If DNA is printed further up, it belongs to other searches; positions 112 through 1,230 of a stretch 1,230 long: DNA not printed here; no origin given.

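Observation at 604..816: Guanylyl-cyclase-like catalytic domain that carries the adenylyl-cyclase specificity pair (Lys, Asp)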

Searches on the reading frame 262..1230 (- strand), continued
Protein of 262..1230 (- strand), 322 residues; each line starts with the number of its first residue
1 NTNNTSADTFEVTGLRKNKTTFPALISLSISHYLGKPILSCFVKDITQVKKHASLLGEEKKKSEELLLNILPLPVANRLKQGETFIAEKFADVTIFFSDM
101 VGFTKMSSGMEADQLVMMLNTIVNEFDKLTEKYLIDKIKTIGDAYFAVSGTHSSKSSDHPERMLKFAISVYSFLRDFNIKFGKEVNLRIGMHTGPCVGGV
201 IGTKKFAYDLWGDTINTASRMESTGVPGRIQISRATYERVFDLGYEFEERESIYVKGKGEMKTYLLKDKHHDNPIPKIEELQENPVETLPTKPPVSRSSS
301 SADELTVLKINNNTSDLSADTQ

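Call 37: list_cluster_members(proteins=[P0121, P0122, P0124, P0125, P0126, P0127, P0123, P0131])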
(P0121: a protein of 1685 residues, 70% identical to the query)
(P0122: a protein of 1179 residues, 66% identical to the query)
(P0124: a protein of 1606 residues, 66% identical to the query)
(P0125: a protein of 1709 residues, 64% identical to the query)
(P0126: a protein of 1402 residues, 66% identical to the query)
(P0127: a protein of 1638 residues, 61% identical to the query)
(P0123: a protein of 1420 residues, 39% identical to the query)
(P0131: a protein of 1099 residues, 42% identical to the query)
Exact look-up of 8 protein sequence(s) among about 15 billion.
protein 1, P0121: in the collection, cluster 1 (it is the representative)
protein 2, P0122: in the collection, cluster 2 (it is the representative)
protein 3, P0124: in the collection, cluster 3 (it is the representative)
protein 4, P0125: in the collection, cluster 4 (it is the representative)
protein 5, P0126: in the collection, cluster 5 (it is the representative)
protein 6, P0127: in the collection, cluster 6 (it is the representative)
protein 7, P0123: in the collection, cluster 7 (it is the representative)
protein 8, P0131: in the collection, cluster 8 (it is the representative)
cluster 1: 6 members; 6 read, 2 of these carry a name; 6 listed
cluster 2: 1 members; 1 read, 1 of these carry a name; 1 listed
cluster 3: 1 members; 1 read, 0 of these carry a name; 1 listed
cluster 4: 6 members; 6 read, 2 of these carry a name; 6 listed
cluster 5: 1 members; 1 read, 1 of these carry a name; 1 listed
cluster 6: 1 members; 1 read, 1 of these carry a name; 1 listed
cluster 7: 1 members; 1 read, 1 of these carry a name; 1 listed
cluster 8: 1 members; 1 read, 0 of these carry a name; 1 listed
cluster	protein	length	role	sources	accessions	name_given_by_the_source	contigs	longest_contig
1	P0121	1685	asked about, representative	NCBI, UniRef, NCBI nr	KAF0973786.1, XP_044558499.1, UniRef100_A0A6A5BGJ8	hypothetical protein FDP41_007173 [Naegleria fowleri] | Adenylate and Guanylate cyclase catalytic domain containing protein n=1 Tax=Naegleria ... | uncharacterized protein FDP41_007173 [Naegleria fowleri]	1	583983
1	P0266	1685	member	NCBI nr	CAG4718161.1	unnamed protein product [Naegleria fowleri]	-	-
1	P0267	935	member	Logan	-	-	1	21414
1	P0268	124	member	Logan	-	-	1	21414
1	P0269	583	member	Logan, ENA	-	-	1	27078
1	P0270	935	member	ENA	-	-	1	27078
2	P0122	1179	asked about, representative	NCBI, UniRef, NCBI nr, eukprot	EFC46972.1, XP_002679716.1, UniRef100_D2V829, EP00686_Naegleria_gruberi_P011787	hypothetical protein NAEGRDRAFT_78958 [Naegleria gruberi] | Uncharacterized protein FM179 n=1 Tax=Naegleria gruberi TaxID=5762 RepID=D2V829_NAEGR | uncharacterized protein NAEGRDRAFT_78958 [Naegleria gruberi]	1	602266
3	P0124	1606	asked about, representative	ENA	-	-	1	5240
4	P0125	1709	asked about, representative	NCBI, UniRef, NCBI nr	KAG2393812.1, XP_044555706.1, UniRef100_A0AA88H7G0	hypothetical protein C9374_003576 [Naegleria lovaniensis] | Adenylate and Guanylate cyclase catalytic domain containing protein n=1 Tax=Naegleria ... | uncharacterized protein C9374_003576 [Naegleria lovaniensis]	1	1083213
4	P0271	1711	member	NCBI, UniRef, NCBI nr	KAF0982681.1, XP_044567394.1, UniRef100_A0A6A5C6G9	hypothetical protein FDP41_011611 [Naegleria fowleri] | Guanylate cyclase domain-containing protein n=1 Tax=Naegleria fowleri TaxID=5763 ... | uncharacterized protein FDP41_011611 [Naegleria fowleri]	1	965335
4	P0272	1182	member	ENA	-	-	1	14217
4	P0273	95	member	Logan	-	-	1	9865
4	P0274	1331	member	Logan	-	-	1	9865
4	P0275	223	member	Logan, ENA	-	-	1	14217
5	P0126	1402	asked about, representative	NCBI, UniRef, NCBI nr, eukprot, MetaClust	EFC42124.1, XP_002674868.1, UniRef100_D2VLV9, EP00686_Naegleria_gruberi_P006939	predicted protein [Naegleria gruberi] | Predicted protein n=1 Tax=Naegleria gruberi TaxID=5762 RepID=D2VLV9_NAEGR | uncharacterized protein NAEGRDRAFT_69917 [Naegleria gruberi]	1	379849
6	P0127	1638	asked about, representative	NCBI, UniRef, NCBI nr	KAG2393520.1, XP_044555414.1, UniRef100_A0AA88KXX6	hypothetical protein C9374_007051 [Naegleria lovaniensis] | Adenylate and Guanylate cyclase catalytic domain containing protein n=1 Tax=Naegleria ... | uncharacterized protein C9374_007051 [Naegleria lovaniensis]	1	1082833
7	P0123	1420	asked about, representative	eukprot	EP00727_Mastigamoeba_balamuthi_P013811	m51a1_g9052 putative protein (1421) ;mRNA; f:33746-43178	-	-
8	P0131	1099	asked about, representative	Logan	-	-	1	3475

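Call 39: fold_search(model_id=the predicted structure, library=pdb)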
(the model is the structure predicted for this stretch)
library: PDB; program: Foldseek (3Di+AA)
matches with E <= 10: 964; with E <= 0.001: 190
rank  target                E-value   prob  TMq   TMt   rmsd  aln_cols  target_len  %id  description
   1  5o5k_A                1.5e-21  1.00  0.73  0.93   1.7       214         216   42  X-ray structure of a bacterial adenylyl cyclase soluble domain (released 2017-11-01)
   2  5o5l_A                2.1e-21  1.00  0.75  0.91   1.8       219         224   41  X-ray structure of a bacterial adenylyl cyclase soluble domain, solved at cryogenic temperature (released 2017-11-01)
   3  9bcs_A                2.1e-21  1.00  0.70  0.39   3.0       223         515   42  Intracellular domain of GC-A bound to ANP (released 2024-11-27)
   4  9bcs_B                1.1e-20  1.00  0.71  0.39   2.9       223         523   42  Intracellular domain of GC-A bound to ANP (released 2024-11-27)
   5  9bcv_B                1.2e-20  1.00  0.67  0.86   2.4       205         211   42  Cyclase domain of GC-A bound to ANP (released 2024-11-27)
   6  5oyh_E                1.9e-20  1.00  0.63  0.94   1.7       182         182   38  crystal structure of the catalytic core of a rhodopsin-guanylyl cyclase with converted specificity in complex with ATP (released 2018-06-06)
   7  9bcv_A                3.7e-20  1.00  0.67  0.86   2.6       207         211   42  Cyclase domain of GC-A bound to ANP (released 2024-11-27)
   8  5oyh_K                4.1e-20  1.00  0.63  0.93   1.7       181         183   38  crystal structure of the catalytic core of a rhodopsin-guanylyl cyclase with converted specificity in complex with ATP (released 2018-06-06)
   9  5oyh_B                4.1e-20  1.00  0.62  0.92   1.7       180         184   38  crystal structure of the catalytic core of a rhodopsin-guanylyl cyclase with converted specificity in complex with ATP (released 2018-06-06)
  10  5oyh_D                4.4e-20  1.00  0.62  0.92   1.7       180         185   38  crystal structure of the catalytic core of a rhodopsin-guanylyl cyclase with converted specificity in complex with ATP (released 2018-06-06)
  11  5oyh_A                5.8e-20  1.00  0.62  0.92   1.6       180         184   38  crystal structure of the catalytic core of a rhodopsin-guanylyl cyclase with converted specificity in complex with ATP (released 2018-06-06)
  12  5oyh_O                1.5e-19  1.00  0.61  0.92   2.1       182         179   37  crystal structure of the catalytic core of a rhodopsin-guanylyl cyclase with converted specificity in complex with ATP (released 2018-06-06)
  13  6sir_A                2.1e-19  1.00  0.63  0.94   1.6       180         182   37  Crystal structure of the guanylate cyclase domain of RhGC from Catenaria anguillulae in complex with GTP (released 2019-12-18)
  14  5oyh_M                2.7e-19  1.00  0.60  0.91   2.1       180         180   37  crystal structure of the catalytic core of a rhodopsin-guanylyl cyclase with converted specificity in complex with ATP (released 2018-06-06)
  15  5oyh_N                3.8e-19  1.00  0.60  0.91   2.1       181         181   37  crystal structure of the catalytic core of a rhodopsin-guanylyl cyclase with converted specificity in complex with ATP (released 2018-06-06)
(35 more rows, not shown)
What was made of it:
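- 430..972 (-): Class III nucleotidyl cyclase catalytic domain (residues 87-267). Foldseek top hit 5o5k_A with TM 0.93 and rmsd 1.7 Å (call 39).
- On Class III nucleotidyl cyclase catalytic domain (PF00211): Foldseek hits to 5o5k, GC-A, RhGC and AC C2 at E of 1e-17 or below, with TM up to 0.94 normalised to target length (call 39).
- Foldseek top hit is the Cya/Rv1625c-type AC soluble domain including its helical domain, TM 0.93: call 39.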

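Call 52: list_cluster_members(proteins=[P0148, P0174, P0183, P0202, P0215, P0219, P0224, P0226, P0141, P0129])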
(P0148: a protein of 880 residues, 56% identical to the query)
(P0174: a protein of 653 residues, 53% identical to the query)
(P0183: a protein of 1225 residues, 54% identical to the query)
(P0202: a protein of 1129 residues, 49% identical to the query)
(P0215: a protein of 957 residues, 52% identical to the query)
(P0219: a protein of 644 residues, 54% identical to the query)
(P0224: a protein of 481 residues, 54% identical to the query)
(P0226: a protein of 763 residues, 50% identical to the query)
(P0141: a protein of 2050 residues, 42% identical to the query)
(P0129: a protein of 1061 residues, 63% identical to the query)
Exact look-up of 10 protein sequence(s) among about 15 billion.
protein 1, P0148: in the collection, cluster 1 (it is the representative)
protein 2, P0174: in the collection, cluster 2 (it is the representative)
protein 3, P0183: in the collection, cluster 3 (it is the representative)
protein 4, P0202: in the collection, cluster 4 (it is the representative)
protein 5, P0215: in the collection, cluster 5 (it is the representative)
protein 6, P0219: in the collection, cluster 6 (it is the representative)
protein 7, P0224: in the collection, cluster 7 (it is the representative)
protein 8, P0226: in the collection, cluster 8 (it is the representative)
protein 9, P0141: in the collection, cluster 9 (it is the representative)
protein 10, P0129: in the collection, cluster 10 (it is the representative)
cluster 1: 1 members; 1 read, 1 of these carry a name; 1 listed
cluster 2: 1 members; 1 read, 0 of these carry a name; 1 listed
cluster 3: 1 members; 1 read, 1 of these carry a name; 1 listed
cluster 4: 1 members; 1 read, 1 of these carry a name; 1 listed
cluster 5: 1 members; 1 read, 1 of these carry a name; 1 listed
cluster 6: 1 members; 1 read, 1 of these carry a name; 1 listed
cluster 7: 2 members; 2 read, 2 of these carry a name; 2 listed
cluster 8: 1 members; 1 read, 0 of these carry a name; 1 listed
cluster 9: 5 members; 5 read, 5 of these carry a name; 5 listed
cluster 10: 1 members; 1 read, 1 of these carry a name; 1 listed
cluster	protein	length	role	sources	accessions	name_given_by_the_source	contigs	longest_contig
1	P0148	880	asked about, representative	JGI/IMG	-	PAS domain S-box-containing protein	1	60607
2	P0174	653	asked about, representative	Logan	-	-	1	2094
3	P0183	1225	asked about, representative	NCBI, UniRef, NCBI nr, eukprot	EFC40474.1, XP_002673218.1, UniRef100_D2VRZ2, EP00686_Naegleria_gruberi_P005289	predicted protein [Naegleria gruberi] | Predicted protein n=1 Tax=Naegleria gruberi TaxID=5762 RepID=D2VRZ2_NAEGR | uncharacterized protein NAEGRDRAFT_71755 [Naegleria gruberi]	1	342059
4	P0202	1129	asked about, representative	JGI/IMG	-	class 3 adenylate cyclase/PAS domain-containing protein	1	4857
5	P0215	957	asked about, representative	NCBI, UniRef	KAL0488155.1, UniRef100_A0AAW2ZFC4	adenylate cyclase [Acrasis kona] | Adenylate cyclase n=1 Tax=Acrasis kona TaxID=1008807 RepID=A0AAW2ZFC4_9EUKA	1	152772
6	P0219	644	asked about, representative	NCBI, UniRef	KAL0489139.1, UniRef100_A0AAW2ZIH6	adenylate cyclase [Acrasis kona] | Adenylate cyclase n=1 Tax=Acrasis kona TaxID=1008807 RepID=A0AAW2ZIH6_9EUKA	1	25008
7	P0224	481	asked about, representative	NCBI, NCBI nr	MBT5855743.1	HAMP domain-containing protein [bacterium]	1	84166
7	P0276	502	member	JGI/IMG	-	class 3 adenylate cyclase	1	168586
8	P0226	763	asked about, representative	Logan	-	-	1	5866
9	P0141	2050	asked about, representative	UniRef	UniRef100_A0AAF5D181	Guanylate cyclase n=1 Tax=Strongyloides stercoralis TaxID=6248 RepID=A0AAF5D181_STRER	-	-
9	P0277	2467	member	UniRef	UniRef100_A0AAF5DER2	Guanylate cyclase n=1 Tax=Strongyloides stercoralis TaxID=6248 RepID=A0AAF5DER2_STRER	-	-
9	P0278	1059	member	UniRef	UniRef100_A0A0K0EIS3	Guanylate cyclase n=1 Tax=Strongyloides stercoralis TaxID=6248 RepID=A0A0K0EIS3_STRER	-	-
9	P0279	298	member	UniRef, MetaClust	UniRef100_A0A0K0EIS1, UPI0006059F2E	G-protein coupled receptors family 1 profile domain-containing protein n=1 ... | status=active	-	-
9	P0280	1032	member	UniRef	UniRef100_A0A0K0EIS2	Guanylate cyclase n=1 Tax=Strongyloides stercoralis TaxID=6248 RepID=A0A0K0EIS2_STRER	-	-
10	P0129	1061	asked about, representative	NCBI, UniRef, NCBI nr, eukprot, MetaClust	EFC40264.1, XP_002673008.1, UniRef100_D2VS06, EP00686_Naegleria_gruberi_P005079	predicted protein [Naegleria gruberi] | Predicted protein n=1 Tax=Naegleria gruberi TaxID=5762 RepID=D2VS06_NAEGR | uncharacterized protein NAEGRDRAFT_59061 [Naegleria gruberi]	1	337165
